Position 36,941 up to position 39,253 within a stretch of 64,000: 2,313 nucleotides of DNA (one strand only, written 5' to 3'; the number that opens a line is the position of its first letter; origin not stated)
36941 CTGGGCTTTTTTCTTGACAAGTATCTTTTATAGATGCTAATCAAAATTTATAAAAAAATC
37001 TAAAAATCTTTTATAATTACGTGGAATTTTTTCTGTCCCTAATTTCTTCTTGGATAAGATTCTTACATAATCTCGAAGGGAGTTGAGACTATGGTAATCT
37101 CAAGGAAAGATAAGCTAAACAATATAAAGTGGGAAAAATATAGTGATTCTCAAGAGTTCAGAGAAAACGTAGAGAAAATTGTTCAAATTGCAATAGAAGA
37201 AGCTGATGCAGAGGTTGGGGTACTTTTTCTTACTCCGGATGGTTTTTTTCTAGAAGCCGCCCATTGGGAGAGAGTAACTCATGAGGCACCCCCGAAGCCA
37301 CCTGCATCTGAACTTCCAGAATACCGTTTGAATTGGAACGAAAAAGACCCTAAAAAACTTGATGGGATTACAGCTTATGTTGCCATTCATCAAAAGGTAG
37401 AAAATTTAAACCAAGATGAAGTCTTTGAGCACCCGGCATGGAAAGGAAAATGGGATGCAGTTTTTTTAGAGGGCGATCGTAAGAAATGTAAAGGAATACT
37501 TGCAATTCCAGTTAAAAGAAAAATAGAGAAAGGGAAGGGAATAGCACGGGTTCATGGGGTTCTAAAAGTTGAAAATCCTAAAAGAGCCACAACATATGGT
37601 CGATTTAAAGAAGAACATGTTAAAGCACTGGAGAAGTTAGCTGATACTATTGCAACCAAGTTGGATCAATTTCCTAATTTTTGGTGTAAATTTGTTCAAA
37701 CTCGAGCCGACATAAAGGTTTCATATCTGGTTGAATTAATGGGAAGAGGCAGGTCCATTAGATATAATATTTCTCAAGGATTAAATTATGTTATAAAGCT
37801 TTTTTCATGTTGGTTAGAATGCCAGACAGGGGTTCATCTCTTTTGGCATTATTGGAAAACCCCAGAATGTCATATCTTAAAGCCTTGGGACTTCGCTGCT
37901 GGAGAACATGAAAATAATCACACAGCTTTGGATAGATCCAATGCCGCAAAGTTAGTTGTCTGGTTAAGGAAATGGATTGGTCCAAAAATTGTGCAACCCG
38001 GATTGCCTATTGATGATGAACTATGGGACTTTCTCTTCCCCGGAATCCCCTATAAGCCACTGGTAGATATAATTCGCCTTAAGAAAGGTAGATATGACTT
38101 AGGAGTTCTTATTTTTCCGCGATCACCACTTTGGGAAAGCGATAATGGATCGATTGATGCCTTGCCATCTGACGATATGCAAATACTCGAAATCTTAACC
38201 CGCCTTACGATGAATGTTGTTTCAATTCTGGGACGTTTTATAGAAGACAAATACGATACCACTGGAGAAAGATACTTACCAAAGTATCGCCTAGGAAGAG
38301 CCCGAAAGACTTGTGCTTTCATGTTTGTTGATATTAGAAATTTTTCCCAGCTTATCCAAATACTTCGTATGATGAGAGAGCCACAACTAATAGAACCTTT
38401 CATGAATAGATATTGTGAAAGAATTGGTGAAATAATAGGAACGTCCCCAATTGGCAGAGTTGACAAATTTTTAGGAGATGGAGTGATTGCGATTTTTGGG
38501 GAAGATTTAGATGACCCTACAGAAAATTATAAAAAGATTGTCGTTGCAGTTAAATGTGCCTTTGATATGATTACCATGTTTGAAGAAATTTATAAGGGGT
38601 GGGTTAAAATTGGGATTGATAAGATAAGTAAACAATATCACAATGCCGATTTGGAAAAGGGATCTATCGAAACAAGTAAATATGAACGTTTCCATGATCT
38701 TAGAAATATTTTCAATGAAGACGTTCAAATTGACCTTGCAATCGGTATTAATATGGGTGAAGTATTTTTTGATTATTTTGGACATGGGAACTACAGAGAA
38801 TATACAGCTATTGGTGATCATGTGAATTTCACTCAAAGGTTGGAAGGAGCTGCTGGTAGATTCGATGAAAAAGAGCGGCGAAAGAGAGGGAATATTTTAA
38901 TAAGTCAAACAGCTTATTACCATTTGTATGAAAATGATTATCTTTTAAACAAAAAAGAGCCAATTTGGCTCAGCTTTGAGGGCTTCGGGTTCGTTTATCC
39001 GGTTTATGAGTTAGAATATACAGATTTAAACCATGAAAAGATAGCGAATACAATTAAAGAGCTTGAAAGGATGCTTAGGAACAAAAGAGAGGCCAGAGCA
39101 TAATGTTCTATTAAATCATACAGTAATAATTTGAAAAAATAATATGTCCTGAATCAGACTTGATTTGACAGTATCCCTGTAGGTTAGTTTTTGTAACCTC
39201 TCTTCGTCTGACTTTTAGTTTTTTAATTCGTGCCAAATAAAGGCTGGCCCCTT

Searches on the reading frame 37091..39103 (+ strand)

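Call 66: search_protein_families(library=pfam, proteins=[window:37091-39103:+], max_evalue=0.001)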
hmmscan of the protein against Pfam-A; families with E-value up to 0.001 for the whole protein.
window:37091-39103:+ (670 aa): 2 families
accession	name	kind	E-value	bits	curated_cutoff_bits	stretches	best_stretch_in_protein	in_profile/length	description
PF00211.25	Guanylate_cyc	-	3.3e-09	37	21.9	1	406-625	7-168/183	Adenylate and Guanylate cyclase catalytic domain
PF13185.12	GAF_2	-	0.0003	21.4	28.6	1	24-189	5-133/136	GAF domain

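Call 101: search_protein_families(library=padloc, proteins=[window:37091-39103:+], max_evalue=0.001)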
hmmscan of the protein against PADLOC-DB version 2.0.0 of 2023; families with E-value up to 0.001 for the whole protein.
window:37091-39103:+ (670 aa): 3 families
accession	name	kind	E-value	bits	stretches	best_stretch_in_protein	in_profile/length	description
PDLC00734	PycC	-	1.3e-13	48.9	1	534-616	269-348/374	Pycsar cyclase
PDLC02367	PycC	-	3.8e-07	27.8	1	408-627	44-206/226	-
PDLC02370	PycC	-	1.8e-05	22.3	0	411-504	85-170/340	-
